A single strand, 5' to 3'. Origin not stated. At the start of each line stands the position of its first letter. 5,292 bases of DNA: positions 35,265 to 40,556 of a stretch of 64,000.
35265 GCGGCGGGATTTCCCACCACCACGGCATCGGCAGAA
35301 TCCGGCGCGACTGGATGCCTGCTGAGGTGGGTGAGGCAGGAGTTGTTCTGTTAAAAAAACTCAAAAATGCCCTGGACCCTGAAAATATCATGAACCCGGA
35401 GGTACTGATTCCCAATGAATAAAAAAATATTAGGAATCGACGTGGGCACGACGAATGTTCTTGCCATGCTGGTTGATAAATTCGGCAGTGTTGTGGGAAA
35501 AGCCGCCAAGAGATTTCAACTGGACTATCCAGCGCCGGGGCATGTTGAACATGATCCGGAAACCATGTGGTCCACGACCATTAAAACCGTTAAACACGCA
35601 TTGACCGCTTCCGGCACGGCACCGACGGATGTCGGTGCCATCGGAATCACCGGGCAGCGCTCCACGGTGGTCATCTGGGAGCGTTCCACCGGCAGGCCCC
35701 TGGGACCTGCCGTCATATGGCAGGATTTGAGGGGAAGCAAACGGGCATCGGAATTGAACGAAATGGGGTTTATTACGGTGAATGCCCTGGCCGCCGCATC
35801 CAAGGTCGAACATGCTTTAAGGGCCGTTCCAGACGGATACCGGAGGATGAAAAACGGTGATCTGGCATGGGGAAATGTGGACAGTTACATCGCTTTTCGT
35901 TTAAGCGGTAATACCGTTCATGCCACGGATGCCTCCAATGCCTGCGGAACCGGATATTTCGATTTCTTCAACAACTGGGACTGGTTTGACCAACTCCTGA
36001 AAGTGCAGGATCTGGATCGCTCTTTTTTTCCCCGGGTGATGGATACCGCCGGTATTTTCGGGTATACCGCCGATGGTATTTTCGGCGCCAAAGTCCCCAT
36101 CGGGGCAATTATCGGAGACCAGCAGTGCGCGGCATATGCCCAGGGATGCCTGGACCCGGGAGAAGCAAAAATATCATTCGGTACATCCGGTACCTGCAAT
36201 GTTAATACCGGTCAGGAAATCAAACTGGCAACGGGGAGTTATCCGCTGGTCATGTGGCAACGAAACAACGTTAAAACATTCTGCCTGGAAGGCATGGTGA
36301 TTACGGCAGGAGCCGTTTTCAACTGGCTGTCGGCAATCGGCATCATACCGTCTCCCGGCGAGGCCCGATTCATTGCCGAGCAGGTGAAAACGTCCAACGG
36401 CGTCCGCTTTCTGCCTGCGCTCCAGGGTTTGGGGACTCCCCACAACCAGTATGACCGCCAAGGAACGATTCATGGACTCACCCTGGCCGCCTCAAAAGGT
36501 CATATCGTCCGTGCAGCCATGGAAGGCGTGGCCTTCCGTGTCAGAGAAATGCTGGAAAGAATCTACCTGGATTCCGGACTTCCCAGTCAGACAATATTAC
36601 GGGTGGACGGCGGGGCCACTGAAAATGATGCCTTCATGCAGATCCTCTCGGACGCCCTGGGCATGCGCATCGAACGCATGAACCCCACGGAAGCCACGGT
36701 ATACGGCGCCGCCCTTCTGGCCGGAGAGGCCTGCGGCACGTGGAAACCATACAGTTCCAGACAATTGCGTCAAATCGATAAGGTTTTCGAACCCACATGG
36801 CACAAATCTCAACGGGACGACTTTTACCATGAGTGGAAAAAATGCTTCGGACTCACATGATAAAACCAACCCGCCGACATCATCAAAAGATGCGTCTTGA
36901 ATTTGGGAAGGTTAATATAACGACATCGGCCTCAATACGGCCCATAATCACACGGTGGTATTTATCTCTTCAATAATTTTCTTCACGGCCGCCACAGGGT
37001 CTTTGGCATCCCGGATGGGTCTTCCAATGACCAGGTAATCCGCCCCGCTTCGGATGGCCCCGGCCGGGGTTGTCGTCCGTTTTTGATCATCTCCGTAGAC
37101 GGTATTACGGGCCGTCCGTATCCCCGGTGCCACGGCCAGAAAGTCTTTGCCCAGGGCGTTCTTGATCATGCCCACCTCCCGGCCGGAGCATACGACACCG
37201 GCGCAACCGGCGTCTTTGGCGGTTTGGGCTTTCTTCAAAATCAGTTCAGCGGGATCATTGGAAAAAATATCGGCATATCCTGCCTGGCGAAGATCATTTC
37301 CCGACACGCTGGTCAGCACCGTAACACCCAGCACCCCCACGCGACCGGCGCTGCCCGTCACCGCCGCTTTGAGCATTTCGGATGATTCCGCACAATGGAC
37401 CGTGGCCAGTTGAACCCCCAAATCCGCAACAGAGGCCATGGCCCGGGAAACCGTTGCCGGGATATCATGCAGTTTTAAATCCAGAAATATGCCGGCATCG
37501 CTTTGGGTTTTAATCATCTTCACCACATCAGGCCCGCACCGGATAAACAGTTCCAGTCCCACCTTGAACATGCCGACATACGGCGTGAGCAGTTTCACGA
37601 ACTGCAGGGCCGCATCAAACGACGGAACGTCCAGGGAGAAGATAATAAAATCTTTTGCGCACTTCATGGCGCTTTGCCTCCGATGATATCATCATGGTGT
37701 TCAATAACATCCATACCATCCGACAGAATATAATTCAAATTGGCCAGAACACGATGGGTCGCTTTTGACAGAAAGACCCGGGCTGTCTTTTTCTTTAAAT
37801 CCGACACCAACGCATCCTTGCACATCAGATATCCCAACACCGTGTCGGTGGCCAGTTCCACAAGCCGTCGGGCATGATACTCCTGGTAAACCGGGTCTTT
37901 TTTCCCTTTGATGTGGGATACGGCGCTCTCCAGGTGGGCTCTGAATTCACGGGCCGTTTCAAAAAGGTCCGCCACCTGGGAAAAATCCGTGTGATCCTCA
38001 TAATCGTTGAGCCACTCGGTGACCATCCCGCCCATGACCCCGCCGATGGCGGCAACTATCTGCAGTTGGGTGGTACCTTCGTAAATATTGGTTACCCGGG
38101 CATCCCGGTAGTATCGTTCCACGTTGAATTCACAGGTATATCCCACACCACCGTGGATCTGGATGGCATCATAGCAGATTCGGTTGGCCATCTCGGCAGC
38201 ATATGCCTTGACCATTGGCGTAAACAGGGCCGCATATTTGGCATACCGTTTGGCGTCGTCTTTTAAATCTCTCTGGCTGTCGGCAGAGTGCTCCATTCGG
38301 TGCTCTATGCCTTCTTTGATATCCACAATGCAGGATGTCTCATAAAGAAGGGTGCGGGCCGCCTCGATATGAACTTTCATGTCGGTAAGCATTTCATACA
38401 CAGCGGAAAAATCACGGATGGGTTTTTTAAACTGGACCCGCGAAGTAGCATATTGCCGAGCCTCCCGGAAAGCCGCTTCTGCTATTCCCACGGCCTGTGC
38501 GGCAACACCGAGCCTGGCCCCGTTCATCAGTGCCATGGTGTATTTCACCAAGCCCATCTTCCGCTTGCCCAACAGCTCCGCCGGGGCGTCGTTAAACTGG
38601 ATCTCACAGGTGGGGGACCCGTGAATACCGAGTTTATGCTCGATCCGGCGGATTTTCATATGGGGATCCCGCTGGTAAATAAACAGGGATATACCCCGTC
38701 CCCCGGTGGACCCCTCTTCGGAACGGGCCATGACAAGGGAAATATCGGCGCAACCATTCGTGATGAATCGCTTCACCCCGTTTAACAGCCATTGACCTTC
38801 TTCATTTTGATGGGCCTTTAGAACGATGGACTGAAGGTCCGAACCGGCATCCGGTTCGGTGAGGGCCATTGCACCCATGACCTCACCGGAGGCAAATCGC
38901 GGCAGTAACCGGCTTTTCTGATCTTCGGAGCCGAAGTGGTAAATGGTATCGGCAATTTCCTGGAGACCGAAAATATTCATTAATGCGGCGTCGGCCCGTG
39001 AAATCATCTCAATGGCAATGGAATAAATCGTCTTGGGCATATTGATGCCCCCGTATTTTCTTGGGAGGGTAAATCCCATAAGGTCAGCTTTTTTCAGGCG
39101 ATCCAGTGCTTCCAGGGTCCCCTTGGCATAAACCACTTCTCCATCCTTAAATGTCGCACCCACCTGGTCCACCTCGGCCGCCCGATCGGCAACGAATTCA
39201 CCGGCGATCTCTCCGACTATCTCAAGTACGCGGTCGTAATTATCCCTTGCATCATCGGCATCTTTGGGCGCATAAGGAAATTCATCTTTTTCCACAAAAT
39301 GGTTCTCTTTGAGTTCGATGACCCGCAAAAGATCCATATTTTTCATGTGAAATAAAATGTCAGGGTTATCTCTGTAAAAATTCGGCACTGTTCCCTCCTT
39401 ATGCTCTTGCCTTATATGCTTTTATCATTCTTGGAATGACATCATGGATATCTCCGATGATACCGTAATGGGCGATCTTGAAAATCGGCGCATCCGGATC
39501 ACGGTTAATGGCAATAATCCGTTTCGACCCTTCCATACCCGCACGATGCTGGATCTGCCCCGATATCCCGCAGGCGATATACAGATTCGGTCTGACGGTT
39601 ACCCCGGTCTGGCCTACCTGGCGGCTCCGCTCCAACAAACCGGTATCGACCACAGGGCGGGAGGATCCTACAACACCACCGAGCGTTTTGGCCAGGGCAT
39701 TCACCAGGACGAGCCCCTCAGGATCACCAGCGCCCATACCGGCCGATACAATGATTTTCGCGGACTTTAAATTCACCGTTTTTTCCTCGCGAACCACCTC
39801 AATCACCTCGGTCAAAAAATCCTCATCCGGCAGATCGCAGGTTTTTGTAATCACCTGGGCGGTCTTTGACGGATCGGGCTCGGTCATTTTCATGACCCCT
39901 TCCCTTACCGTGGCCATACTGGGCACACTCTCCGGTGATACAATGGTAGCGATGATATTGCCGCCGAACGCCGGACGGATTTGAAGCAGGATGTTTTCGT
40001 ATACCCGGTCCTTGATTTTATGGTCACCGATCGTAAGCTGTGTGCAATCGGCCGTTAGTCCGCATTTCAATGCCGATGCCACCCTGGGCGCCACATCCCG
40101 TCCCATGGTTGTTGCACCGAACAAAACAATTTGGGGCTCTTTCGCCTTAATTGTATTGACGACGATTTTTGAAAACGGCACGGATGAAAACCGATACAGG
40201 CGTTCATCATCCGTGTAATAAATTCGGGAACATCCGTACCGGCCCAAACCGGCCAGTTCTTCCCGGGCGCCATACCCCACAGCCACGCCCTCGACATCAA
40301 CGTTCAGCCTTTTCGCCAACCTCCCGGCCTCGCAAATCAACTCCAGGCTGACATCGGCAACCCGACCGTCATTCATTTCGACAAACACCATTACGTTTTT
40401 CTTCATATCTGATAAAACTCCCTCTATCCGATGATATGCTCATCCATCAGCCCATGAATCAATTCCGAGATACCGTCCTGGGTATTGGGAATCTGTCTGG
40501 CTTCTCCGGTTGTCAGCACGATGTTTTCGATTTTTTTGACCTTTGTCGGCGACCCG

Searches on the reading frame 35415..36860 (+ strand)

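Call 31: search_protein_families(library=pfam, proteins=[window:35415-36860:+], max_evalue=0.001)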
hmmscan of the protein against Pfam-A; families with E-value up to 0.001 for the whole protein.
window:35415-36860:+ (481 aa): 3 families
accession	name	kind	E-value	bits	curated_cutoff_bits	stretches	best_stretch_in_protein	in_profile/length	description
PF00370.27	FGGY_N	-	9.1e-42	143.8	28.8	1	5-240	2-243/245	FGGY family of carbohydrate kinases, N-terminal domain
PF02782.22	FGGY_C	-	2e-31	109.7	27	1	251-437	1-195/198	FGGY family of carbohydrate kinases, C-terminal domain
PF01869.26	BcrAD_BadFG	-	4.9e-05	23.4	31.5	0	6-80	1-71/271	BadF/BadG/BcrA/BcrD ATPase family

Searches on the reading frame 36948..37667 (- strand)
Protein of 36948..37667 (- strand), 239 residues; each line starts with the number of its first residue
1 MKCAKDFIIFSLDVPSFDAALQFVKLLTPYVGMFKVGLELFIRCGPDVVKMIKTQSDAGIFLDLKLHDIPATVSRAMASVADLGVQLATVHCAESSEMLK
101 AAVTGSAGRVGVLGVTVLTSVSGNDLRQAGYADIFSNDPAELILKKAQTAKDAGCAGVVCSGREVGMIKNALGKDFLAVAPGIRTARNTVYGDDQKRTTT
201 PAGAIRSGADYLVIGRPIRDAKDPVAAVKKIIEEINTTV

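Call 31: search_protein_families(library=pfam, proteins=[window:36948-37667:-], max_evalue=0.001)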
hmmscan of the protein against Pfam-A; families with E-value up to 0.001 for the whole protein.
window:36948-37667:- (239 aa): 1 family
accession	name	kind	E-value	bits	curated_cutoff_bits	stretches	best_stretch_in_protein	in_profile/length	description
PF00215.30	OMPdecase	-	1.5e-52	179.1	27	1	8-231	3-221/221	Orotidine 5'-phosphate decarboxylase / HUMPS family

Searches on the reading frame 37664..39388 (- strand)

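Call 31: search_protein_families(library=pfam, proteins=[window:37664-39388:-], max_evalue=0.001)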
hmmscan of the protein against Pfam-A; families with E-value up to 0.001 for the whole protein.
window:37664-39388:- (574 aa): 6 families
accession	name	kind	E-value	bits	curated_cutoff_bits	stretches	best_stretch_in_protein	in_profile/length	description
PF00441.29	Acyl-CoA_dh_1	-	5.1e-33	114.8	22.4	2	389-444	87-142/150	Acyl-CoA dehydrogenase, C-terminal domain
PF02770.24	Acyl-CoA_dh_M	-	1.2e-23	83.5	33.3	1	173-267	1-96/97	Acyl-CoA dehydrogenase, middle domain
PF08028.16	Acyl-CoA_dh_2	-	4.2e-20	72.8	22.7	1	293-439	1-132/134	Acyl-CoA dehydrogenase, C-terminal domain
PF02771.21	Acyl-CoA_dh_N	-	5.5e-17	62.6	22.9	1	56-169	9-113/113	Acyl-CoA dehydrogenase, N-terminal domain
PF12186.13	AcylCoA_dehyd_C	-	8.7e-16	58.5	27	1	458-554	7-103/111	Acyl-CoA dehydrogenase C terminal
PF22924.1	ACOX_C_alpha1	-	3.5e-05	24.1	27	1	288-440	4-157/169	Acyl-CoA oxidase, C-alpha1 domain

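Call 49: search_protein_families(library=ncbifam, proteins=[window:37664-39388:-], max_evalue=0.0001)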
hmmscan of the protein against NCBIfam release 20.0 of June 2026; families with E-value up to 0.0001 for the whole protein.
window:37664-39388:- (574 aa): 22 families
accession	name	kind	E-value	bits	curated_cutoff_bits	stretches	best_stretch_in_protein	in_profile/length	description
NF042972.1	AcrlCoAredClosAcrC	equivalog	3.9e-76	256.2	640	1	58-445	16-370/378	acryloyl-CoA reductase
NF058590.1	AcCoDHFadEBacil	equivalog_domain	2.9e-61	207.7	600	1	92-442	56-401/586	acyl-CoA dehydrogenase FadE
NF043006.1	CyhCrbnylCoADH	equivalog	6.7e-57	193.2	650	2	57-356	14-305/380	cyclohexane-1-carbonyl-CoA dehydrogenase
NF042439.1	SulpropCoADesulf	equivalog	8.6e-56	189.3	600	1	62-444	8-363/379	3-sulfinopropanoyl-CoA desulfinase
NF008997.0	PRK12341.1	equivalog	3.7e-53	180.9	537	2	103-361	51-311/382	acyl-CoA dehydrogenase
NF045552.1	GlutCoADH_Des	equivalog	5.4e-50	170.7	470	1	93-442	41-370/387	glutaryl-CoA dehydrogenase Acd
NF045652.1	ProlPCPDhRedW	equivalog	1e-41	143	650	1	101-360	43-306/376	L-prolyl-[peptidyl-carrier protein] dehydrogenase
NF002885.1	PRK03354.1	equivalog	1.5e-38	132.8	540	2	106-355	54-302/378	crotonobetainyl-CoA dehydrogenase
NF053553.1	prodigi_MBC_PigA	equivalog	6.1e-37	127.6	500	1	102-443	46-371/381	prodigiosin MBC biosynthesis dehydrogenase PigA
NF052270.1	Staph_DH_FadE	equivalog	2.8e-30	105.3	600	1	121-444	86-386/400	acyl-CoA dehydrogenase FadE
TIGR03207.1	cyc_hxne_CoA_dh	equivalog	8.6e-27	93.8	575.35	1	101-442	44-362/372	cyclohexanecarboxyl-CoA dehydrogenase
NF049984.1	Rv1679_FadE16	equivalog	3.4e-22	79.2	600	1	92-352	27-290/371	Rv1679 family acyl-CoA dehydrogenase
NF008594.0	PRK11561.1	equivalog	1.7e-21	76.1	545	1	158-442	166-430/540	isovaleryl-CoA dehydrogenase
NF007000.1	PRK09463.1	subfamily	4.9e-20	71.4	600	1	92-210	76-204/726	acyl-CoA dehydrogenase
TIGR03204.1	pimC_large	equivalog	1.8e-19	69.9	623.85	1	108-344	59-294/395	pimeloyl-CoA dehydrogenase large subunit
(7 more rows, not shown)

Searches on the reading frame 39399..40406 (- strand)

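Call 32: search_protein_families(library=pfam, proteins=[window:39399-40406:-], max_evalue=0.001)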
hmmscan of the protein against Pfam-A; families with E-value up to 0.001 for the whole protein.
window:39399-40406:- (335 aa): 2 families
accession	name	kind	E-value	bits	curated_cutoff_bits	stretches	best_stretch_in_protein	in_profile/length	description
PF01012.27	ETF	-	1.1e-38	133.3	26.7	1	5-188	1-176/181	Electron transfer flavoprotein domain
PF00766.25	ETF_alpha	-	9.7e-33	112.4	27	1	212-292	1-81/81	Electron transfer flavoprotein FAD-binding domain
